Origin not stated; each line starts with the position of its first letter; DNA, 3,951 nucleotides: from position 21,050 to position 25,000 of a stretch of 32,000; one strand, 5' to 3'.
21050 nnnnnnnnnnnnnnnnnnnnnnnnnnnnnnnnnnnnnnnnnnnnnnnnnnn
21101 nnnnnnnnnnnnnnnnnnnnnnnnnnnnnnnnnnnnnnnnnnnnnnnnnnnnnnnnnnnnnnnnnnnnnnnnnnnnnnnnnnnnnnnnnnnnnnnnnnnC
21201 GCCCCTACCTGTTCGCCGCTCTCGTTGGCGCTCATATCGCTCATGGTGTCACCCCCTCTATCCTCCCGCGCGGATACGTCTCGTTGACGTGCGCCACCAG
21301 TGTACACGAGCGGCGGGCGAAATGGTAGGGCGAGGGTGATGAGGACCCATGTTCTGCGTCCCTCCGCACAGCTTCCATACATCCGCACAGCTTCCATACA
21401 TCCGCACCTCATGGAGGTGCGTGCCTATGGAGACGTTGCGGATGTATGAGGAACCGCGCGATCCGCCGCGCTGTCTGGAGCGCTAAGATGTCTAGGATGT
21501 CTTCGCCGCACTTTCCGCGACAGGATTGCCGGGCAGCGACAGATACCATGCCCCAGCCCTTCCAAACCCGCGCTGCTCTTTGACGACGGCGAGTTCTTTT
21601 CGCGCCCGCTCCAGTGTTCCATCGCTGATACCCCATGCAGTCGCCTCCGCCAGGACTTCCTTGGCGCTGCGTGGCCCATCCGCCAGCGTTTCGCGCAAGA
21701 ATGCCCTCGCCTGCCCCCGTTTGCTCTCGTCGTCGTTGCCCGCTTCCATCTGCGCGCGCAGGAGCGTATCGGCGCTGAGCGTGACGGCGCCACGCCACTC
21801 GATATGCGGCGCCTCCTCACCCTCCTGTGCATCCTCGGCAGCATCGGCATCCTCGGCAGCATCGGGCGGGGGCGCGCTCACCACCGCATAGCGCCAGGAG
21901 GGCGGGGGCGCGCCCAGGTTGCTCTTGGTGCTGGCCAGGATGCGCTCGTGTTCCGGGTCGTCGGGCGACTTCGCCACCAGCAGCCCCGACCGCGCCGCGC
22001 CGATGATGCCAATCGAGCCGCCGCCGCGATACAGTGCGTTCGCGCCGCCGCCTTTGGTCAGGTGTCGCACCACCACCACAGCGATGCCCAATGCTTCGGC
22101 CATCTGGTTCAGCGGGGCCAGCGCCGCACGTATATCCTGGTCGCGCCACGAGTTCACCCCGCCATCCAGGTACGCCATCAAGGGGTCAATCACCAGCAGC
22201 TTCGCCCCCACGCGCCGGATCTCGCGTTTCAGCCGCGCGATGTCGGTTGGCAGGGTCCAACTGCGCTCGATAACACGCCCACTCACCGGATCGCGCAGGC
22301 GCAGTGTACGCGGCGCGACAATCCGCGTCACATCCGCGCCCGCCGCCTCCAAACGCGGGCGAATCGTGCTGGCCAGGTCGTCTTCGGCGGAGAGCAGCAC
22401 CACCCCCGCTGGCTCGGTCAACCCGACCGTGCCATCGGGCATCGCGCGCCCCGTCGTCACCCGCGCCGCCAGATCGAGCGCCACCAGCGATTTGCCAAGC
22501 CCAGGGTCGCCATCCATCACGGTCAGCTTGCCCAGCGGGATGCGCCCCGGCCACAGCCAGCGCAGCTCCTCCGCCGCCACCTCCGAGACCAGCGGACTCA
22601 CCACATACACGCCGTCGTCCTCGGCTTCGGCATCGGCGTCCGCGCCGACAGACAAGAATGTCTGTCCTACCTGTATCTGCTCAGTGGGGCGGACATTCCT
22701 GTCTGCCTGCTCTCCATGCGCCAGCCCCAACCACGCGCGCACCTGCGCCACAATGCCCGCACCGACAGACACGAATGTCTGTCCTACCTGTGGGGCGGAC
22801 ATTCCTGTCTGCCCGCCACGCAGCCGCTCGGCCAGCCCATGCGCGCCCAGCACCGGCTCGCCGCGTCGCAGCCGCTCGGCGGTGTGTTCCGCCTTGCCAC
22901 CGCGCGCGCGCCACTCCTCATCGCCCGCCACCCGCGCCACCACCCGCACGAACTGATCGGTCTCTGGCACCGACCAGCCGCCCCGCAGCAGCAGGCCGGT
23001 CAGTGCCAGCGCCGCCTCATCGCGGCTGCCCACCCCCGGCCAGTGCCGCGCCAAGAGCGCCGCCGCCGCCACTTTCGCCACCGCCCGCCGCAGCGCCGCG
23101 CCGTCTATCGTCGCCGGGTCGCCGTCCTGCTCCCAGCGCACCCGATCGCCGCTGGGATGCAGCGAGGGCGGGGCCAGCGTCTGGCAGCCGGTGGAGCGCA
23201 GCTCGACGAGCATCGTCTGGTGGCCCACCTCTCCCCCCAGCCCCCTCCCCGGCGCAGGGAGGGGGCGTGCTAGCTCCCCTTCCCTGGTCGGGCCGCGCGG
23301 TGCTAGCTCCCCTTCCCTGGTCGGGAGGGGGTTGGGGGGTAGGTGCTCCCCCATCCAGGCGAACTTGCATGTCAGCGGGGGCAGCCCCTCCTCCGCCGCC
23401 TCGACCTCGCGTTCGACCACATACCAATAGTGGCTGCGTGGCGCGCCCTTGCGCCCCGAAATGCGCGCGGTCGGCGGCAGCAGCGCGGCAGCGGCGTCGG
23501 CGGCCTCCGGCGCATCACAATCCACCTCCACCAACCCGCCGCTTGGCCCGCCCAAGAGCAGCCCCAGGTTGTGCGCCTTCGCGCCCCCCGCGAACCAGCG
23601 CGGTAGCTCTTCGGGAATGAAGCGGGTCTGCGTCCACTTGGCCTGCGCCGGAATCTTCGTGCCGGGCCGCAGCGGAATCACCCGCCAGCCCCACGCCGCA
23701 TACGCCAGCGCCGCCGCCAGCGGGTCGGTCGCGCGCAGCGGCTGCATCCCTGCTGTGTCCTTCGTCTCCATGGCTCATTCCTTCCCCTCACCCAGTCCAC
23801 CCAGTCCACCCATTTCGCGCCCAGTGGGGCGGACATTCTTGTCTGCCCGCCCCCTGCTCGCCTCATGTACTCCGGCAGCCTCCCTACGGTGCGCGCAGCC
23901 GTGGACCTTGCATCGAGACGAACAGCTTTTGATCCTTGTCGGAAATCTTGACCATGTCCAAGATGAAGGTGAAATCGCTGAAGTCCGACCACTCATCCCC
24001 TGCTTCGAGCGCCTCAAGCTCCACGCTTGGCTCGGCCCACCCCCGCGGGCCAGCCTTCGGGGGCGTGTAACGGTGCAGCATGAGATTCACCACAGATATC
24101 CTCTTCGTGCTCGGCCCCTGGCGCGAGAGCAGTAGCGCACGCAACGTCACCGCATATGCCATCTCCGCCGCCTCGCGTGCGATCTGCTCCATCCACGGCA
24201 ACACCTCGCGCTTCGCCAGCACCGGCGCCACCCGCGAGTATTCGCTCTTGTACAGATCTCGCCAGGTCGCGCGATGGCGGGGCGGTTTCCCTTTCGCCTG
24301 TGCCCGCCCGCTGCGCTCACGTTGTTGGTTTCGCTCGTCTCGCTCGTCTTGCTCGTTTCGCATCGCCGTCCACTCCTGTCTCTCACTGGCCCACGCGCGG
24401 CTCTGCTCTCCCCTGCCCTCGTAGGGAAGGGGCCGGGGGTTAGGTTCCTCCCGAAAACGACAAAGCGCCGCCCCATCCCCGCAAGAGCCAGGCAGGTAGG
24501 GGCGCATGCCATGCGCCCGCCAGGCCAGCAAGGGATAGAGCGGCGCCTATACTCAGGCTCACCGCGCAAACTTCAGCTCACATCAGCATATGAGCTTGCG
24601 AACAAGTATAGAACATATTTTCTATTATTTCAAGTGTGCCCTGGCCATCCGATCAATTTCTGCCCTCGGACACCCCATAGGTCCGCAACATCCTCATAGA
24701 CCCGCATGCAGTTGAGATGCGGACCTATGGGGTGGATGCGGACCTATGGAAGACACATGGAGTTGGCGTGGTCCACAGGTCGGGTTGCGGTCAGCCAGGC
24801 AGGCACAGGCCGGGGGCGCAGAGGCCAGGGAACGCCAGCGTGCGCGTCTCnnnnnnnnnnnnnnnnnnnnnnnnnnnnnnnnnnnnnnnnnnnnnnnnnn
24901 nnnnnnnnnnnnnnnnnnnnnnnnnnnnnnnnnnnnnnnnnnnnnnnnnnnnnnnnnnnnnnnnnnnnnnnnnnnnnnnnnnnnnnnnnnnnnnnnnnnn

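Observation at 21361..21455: Left module: 19-bp tandem iteron-like repeats forming a long imperfect hairpin right after the replicase gene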

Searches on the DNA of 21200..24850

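Call 85: search_rna_families(source=window, start=21200, end=24850, threshold=evalue, max_evalue=1)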
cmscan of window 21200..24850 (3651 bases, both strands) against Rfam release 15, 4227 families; matches with E-value up to 1: 3.
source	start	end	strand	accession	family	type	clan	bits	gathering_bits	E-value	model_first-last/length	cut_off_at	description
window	23237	23270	+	RF00502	TCV_Pr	Cis-reg;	-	25.5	40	0.054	1-34/34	no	Turnip crinkle virus (TCV) core promoter hairpin (Pr)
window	21377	21447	-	RF04176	mir-3149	Gene; miRNA;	-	23.7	100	0.31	1-83/83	no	mir-3149 microRNA precursor family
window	24671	24734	-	RF00780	MIR477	Gene; miRNA;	-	22.1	65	0.21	14-87/99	no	MIR477 microRNA precursor family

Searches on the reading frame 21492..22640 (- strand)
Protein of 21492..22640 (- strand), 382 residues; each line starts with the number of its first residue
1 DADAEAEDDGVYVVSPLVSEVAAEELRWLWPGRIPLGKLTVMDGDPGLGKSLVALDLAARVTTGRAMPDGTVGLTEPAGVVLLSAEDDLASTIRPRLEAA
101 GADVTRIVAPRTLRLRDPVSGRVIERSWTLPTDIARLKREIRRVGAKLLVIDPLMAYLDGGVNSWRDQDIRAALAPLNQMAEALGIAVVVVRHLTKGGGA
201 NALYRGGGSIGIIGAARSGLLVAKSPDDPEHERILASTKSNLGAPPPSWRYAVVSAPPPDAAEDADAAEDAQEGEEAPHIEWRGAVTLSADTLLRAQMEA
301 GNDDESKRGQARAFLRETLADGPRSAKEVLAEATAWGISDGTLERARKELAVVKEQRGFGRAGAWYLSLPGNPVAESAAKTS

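Call 57: search_dna_similar(query=window:21492-22640:-, collection=plasmids, mode=protein, max_rows=25)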
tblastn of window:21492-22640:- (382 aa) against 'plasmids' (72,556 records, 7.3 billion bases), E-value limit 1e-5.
Records with a match: 22; places in all: 23; records where one place covers at least 80% of the query: 9.
Best place of each record, by identity: <60% 22.
By first word of the organism name: Ralstonia 8; Campylobacter 3; Subdoligranulum 2; Streptomyces 2; Pseudomonas 2; Kurthia 2; Pusillibacter 1; Corynebacterium 1; Ruegeria 1.
By predicted mobility (MOB-suite, as given by PLSDB): non-mobilizable 14; conjugative 5; mobilizable 3.
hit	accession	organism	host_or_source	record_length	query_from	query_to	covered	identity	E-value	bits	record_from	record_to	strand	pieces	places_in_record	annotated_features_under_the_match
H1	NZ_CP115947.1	Ralstonia solanacearum MolK2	Musa sp.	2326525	9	370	95%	32.9%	5e-30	129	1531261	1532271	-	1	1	record has no annotation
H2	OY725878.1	Subdoligranulum variabile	-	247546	14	370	93%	32.8%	3e-32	135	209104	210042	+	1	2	record has no annotation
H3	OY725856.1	Subdoligranulum variabile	-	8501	18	369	92%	33.0%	1e-29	128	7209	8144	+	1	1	record has no annotation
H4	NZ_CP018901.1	Campylobacter coli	Retail chichen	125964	18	369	92%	32.7%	7e-30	129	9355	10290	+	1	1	AAA family ATPase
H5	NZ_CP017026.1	Campylobacter coli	Cell culture,Housefly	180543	18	369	92%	32.7%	7e-30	129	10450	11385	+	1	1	AAA family ATPase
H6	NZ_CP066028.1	Campylobacter coli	-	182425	18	369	92%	32.7%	7e-30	129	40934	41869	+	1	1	AAA family ATPase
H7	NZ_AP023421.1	Pusillibacter faecalis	Homo sapiens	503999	18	369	92%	32.6%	5e-24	138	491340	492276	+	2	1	none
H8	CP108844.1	Streptomyces chartreusis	-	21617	13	367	93%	31.6%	8e-27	119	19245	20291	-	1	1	AAA family ATPase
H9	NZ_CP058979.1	Streptomyces sp. NEAU-sy36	whole organism,maize rhizosphere soil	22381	13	367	93%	31.0%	3e-26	118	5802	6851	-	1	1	AAA family ATPase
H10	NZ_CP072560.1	Pseudomonas sp. BYT-1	activated sludge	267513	20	196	46%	35.2%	2e-18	94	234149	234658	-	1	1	AAA family ATPase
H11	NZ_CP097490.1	Pseudomonas sp. BYT-5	wastewater treatment tank,soil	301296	20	196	46%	35.2%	2e-18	94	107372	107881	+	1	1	AAA family ATPase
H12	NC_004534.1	Corynebacterium glutamicum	-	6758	13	196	48%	33.0%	2e-15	85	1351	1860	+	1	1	AAA family ATPase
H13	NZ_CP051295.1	Ralstonia solanacearum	Plantain,cell culture,stem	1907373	5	182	47%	32.6%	2e-11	74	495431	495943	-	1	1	none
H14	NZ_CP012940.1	Ralstonia solanacearum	plantain,cell culture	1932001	5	182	47%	32.6%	2e-11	74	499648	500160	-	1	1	none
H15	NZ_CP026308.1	Ralstonia solanacearum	Musa sp.,pure culture,plants with Moko ...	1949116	5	182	47%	32.6%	2e-11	74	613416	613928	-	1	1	none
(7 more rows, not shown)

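Call 58: search_dna_similar(query=window:21492-22640:-, collection=phages, mode=protein, max_rows=25)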
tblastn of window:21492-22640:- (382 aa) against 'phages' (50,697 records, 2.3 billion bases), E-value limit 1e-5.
Records with a match: 92; places in all: 93; records where one place covers at least 80% of the query: 16.
Best place of each record, by identity: <60% 92.
By first word of the organism name: Microbacterium 43; Mycobacterium 33; Bacteriophage 8; Wolbachia 3; Brevundimonas 2; Caudoviricetes 1; Desulfofustis 1; Gordonia 1.
By host as written in the record: Microbacterium foliorum NRRL B-24224 29; Mycobacterium smegmatis mc2 155 25; - 11; Microbacterium foliorum NRRL B-24224 SEA 10; Mycobacterium smegmatis mc2155 4; Microbacterium paraoxydans NRRL B-14843 3; Brevundimonas pondensis LVF1 2; Mycobacterium smegmatis mc#155 2; and 5 more.
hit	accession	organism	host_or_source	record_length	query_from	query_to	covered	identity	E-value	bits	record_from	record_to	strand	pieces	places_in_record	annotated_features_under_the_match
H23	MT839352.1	Bacteriophage sp.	human fecal samples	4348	18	369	92%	34.2%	3e-36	145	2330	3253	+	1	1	record has no annotation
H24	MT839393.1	Bacteriophage sp.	human fecal samples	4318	18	369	92%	32.8%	9e-31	129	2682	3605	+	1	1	record has no annotation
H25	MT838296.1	Bacteriophage sp.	human fecal samples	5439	17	371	93%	30.4%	3e-31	131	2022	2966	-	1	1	record has no annotation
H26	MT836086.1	Bacteriophage sp.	human fecal samples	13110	7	369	95%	29.7%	2e-25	114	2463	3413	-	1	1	record has no annotation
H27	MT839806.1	Bacteriophage sp.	human fecal samples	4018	21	370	92%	30.5%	4e-28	121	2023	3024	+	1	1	record has no annotation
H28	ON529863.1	Brevundimonas phage vB_BpoS-Polewnik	Brevundimonas pondensis LVF1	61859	18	352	88%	27.0%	1e-18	94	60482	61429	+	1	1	AAA+ ATPase domain protein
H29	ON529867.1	Brevundimonas phage vB_BpoS-Strzyga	Brevundimonas pondensis LVF1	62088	18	352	88%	27.0%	3e-18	93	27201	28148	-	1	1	AAA+ ATPase domain protein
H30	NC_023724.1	Mycobacterium phage Larva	Mycobacterium smegmatis mc2 155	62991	12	356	90%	25.9%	7e-10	67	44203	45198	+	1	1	64: DNA polymerase/primase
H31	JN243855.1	Mycobacterium phage Larva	Mycobacterium smegmatis mc2 155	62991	12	356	90%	25.9%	7e-10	67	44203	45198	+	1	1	64: hypothetical protein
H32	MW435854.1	Mycobacterium phage Psycho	Mycobacterium smegmatis mc2 155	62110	12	356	90%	25.9%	8e-10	67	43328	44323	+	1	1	63: DNA primase/polymerase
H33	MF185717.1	Mycobacterium phage AlleyCat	Mycobacterium smegmatis mc2 155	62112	12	356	90%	25.9%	8e-10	67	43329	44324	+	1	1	65: DNA primase/polymerase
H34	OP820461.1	Mycobacterium phage Dadosky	Mycobacterium smegmatis mc2 155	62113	12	356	90%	25.9%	8e-10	67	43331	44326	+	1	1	65: DNA primase/polymerase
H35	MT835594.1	Bacteriophage sp.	human fecal samples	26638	84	367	74%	30.0%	3e-12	74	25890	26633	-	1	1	record has no annotation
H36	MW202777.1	Caudoviricetes sp.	Manatee Spring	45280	28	360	87%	25.5%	1e-12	76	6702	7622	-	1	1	replication protein B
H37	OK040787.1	Microbacterium phage Pepe25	Microbacterium foliorum NRRL B-24224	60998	18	251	61%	36.2%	5e-22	103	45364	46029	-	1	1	71: DNA primase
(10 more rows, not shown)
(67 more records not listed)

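Call 59: get_annotated_region(hit=H23, flank=3000)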
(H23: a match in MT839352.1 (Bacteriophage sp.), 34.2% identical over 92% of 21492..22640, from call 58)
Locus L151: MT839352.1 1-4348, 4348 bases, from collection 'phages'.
description: UNVERIFIED: Bacteriophage sp. clone scaffold_10468 genomic sequence.
organism: Bacteriophage sp. (NCBI taxid 38018)
taxonomy: Viruses
host: -; source: human fecal samples; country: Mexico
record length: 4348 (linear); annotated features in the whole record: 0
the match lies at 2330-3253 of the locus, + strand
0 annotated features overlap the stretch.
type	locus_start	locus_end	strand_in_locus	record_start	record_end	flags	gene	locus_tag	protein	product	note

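Call 60: get_annotated_region(hit=H8, flank=4000)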
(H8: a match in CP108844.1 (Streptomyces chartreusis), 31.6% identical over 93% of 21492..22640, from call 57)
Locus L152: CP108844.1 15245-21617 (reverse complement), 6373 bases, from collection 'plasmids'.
description: Streptomyces chartreusis strain NBC_00851 plasmid unnamed4, complete sequence
organism: Streptomyces chartreusis (NCBI taxid 1969)
taxonomy: Bacteria; Actinomycetota; Actinomycetes; Kitasatosporales; Streptomycetaceae; Streptomyces; Streptomyces chartreusis
host: -; source: -; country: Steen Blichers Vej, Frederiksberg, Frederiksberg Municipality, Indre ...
typing (MOB-suite, as given by PLSDB): non-mobilizable
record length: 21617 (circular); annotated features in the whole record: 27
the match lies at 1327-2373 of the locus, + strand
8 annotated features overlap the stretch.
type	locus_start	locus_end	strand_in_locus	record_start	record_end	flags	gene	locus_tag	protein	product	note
CDS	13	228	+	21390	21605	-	-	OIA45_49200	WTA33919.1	hypothetical protein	-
CDS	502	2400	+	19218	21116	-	-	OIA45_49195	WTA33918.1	AAA family ATPase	-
CDS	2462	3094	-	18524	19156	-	-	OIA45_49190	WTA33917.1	hypothetical protein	-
CDS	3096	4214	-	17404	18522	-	-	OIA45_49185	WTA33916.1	tyrosine-type recombinase/integrase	-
CDS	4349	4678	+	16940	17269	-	-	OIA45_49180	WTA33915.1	hypothetical protein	-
CDS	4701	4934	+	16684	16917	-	-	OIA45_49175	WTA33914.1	hypothetical protein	-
CDS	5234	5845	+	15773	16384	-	-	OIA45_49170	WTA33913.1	ParA family protein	-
CDS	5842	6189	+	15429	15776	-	-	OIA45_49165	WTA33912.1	hypothetical protein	-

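Call 61: get_annotated_region(hit=H3, flank=8000)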
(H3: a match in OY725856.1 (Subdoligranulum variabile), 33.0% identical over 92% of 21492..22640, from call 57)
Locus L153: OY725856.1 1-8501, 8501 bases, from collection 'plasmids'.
description: Subdoligranulum variabile strain Subdoligranulum variabile TSDC17.2-1.1 genome assembly, plasmid: 22
organism: Subdoligranulum variabile (NCBI taxid 214851)
taxonomy: Bacteria; Bacillota; Clostridia; Eubacteriales; Oscillospiraceae; Subdoligranulum; Subdoligranulum variabile
host: -; source: -; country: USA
typing (MOB-suite, as given by PLSDB): mobilizable; relaxase MOBQ
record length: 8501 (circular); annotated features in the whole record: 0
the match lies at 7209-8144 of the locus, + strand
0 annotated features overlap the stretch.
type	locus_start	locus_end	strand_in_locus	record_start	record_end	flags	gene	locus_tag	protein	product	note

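Call 62: get_annotated_region(hit=H4, flank=3000)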
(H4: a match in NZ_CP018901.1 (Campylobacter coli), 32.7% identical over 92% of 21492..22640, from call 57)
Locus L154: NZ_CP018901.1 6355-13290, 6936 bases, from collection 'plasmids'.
description: Campylobacter coli strain YH502 plasmid pCOS502, complete sequence
organism: Campylobacter coli (NCBI taxid 195)
taxonomy: Bacteria; Campylobacterota; Epsilonproteobacteria; Campylobacterales; Campylobacteraceae; Campylobacter; Campylobacter coli
host: -; source: Retail chichen; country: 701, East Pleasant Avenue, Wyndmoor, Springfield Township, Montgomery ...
typing (MOB-suite, as given by PLSDB): mobilizable; relaxase MOBQ
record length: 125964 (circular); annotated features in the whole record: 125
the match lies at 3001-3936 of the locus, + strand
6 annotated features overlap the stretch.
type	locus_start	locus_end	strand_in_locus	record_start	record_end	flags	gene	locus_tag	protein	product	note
CDS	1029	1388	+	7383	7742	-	-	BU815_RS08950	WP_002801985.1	DUF3847 domain-containing protein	-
CDS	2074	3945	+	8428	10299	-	-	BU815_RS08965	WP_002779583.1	AAA family ATPase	-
CDS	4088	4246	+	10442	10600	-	-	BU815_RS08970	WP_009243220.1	transposon-encoded TnpW family protein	-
CDS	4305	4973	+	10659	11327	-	-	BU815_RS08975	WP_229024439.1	hypothetical protein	-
CDS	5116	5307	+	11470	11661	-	-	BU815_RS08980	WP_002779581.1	hypothetical protein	-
CDS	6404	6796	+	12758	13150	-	-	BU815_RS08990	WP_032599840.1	hypothetical protein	-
